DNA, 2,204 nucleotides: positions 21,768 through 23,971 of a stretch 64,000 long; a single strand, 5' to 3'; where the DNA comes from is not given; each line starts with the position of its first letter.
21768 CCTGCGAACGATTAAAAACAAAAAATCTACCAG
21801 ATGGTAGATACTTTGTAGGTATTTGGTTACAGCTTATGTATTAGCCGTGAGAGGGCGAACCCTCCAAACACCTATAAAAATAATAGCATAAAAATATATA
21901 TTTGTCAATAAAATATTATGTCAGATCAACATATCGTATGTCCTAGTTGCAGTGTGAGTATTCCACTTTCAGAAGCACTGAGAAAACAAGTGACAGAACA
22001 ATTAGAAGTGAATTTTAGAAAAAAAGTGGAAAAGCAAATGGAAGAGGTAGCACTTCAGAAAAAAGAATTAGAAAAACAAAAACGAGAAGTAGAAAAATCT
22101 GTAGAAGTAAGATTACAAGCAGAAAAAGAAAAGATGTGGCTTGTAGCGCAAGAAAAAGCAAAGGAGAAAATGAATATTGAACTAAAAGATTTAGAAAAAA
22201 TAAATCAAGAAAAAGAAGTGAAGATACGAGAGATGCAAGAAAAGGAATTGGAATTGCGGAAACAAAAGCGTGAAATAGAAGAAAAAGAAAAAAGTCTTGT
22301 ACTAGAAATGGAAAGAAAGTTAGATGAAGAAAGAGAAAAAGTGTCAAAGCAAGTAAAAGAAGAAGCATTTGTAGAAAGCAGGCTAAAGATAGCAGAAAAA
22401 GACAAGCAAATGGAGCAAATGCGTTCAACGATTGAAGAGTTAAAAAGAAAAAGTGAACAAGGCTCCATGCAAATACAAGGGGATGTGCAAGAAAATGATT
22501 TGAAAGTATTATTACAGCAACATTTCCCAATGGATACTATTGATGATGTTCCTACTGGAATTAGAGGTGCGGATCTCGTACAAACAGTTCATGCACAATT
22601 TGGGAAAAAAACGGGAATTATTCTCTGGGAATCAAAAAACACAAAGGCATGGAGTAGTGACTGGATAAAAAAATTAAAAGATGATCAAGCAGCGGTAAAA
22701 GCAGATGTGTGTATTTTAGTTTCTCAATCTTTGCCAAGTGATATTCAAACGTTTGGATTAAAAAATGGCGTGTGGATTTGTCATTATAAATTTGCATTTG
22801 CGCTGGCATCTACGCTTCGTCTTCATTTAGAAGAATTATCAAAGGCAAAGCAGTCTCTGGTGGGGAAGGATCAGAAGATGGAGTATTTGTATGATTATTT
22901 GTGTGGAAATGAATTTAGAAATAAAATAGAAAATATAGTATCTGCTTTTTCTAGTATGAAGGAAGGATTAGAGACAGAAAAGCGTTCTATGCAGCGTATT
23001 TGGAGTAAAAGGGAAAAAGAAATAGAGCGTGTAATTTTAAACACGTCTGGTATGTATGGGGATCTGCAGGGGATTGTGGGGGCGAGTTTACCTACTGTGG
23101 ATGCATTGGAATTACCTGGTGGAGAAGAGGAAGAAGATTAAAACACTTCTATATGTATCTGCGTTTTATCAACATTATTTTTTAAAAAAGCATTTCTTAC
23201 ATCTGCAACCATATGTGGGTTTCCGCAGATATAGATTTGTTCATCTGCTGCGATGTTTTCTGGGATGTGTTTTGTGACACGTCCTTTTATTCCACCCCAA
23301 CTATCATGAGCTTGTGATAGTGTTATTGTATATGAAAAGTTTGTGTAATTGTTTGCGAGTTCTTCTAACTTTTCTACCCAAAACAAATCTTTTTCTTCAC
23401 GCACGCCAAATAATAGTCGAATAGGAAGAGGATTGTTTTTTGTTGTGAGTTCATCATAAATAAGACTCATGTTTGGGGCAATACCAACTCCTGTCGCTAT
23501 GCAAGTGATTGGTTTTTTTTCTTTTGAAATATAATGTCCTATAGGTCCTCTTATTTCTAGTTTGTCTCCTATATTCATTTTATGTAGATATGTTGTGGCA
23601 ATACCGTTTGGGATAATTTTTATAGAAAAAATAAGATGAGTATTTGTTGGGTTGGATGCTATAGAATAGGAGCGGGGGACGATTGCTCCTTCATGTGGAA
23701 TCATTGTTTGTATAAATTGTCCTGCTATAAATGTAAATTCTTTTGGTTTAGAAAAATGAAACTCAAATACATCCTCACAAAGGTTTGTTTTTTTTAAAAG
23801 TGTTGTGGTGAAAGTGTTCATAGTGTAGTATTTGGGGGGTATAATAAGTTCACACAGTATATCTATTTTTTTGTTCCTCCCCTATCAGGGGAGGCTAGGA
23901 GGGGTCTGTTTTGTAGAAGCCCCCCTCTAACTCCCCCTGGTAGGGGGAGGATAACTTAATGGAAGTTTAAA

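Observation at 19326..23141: Co-directional exonuclease - PIF1 helicase - unknown - DUF2130-like coiled-coil nuclease cluster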

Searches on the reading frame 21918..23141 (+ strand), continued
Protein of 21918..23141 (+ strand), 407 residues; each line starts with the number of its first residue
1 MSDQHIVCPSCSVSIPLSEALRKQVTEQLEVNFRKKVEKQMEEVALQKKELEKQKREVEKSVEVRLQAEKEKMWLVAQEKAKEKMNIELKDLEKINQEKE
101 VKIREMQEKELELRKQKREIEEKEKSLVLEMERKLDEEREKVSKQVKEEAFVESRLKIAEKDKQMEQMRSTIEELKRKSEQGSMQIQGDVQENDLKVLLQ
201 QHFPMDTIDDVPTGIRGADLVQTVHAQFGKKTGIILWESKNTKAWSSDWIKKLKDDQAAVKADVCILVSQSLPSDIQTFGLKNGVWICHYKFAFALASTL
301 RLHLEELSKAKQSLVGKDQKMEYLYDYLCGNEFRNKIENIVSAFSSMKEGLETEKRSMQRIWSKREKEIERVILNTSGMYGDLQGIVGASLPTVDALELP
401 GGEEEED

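Call 86: find_encoding_contigs(protein=P0128, flank=8000, max_places=2)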
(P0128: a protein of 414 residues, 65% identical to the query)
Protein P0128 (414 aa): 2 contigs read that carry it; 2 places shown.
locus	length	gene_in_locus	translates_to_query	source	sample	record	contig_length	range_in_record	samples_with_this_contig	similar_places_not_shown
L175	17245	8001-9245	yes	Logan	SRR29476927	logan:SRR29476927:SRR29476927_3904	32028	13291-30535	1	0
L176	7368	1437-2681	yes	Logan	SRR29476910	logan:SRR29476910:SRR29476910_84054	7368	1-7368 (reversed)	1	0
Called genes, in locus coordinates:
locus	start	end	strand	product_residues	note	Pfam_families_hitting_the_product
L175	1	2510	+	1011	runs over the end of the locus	PF00561:Abhydrolase_1 (weak), PF02450:LCAT, PF07819:PGAP1 (weak), PF24096:DUF7379 (weak)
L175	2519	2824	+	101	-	-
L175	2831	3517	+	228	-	PF20582:UPF0758_N, PF04002:RadC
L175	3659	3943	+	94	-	-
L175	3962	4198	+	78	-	-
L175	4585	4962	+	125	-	-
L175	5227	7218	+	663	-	PF04851:ResIII, PF04545:Sigma70_r4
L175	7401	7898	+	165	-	-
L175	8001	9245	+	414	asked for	PF09903:DUF2130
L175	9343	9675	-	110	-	-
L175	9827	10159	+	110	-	-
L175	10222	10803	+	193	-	-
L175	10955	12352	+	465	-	PF13476:AAA_23 (faint), PF13555:AAA_29 (faint), PF00005:ABC_tran, PF02463:SMC_N (faint), PF05729:NACHT (faint), PF13304:AAA_21 (faint), PF12848:ABC_tran_Xtn (weak), PF00005:ABC_tran, +1 more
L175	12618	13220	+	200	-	PF00293:NUDIX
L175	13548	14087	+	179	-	PF01863:YgjP-like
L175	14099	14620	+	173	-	-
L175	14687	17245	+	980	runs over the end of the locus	PF00580:UvrD-helicase, PF01443:Viral_helicase1 (faint), PF13245:AAA_19, PF13604:AAA_30 (faint), PF13361:UvrD_C, PF13538:UvrD_C_2 (weak), PF12705:PDDEXK_1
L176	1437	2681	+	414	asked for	PF09903:DUF2130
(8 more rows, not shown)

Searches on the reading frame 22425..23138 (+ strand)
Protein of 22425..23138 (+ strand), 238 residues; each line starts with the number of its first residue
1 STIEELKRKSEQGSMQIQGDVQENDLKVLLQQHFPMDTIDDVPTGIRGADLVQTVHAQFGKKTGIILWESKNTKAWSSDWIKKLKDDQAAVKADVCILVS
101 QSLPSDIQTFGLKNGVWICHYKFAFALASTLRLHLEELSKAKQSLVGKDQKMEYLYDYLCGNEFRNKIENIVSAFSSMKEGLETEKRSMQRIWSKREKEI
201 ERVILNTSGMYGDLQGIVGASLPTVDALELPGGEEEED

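Call 62: predict_structure(alignment_id=A5)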
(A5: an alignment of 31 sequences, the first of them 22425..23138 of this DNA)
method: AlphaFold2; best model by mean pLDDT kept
length: 238 residues; sequences in the alignment: 31
mean_pLDDT: 78.3   pTM: 0.59
mean pLDDT of the five models: 78.3, 77.8, 73.3, 65.1, 63.9
residues with pLDDT >= 90: 97; 70-90: 56; 50-70: 75; < 50: 10
segments of 3 or more residues with pLDDT < 50: 232-238
pLDDT, mean of each block of 10 residues (from residue 1): 59 65 92 95 92 92 95 91 93 95 92 94 93 88 69 65 60 60 71 80 74 62 52 41
secondary structure, 60 per line:
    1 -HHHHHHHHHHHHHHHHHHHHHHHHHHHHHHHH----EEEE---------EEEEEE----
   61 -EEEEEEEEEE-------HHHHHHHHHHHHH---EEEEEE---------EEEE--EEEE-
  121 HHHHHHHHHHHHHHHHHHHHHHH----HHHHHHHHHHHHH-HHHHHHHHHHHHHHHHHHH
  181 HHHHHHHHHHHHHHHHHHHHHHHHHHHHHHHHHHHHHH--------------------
elements in order: H2-33 E38-41 E51-56 E62-71 H79-91 E95-100 E110-113 E116-119 H121-143 H148-160 H162-218

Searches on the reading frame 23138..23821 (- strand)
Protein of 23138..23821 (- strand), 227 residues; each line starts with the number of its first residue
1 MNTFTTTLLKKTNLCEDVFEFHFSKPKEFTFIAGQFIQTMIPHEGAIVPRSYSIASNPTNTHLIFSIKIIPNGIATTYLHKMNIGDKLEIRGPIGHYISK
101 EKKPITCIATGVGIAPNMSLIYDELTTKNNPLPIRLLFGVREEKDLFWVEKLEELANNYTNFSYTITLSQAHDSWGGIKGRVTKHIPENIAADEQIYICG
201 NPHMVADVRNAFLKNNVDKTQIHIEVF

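Call 3: search_protein_families(library=pfam, proteins=[window:23138-23821:-], max_evalue=0.01)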
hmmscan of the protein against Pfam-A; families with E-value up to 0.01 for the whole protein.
window:23138-23821:- (227 aa): 3 families
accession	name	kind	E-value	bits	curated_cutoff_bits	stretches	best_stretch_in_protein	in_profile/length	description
PF00175.26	NAD_binding_1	-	6.9e-20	72.2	22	1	108-209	2-108/109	Oxidoreductase NAD-binding domain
PF00970.30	FAD_binding_6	-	1.1e-16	61.3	21.1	1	7-97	3-97/99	Oxidoreductase FAD-binding domain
PF08030.17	NAD_binding_6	-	8.6e-05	23.1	22.2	1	105-169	4-75/156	Ferric reductase NAD binding domain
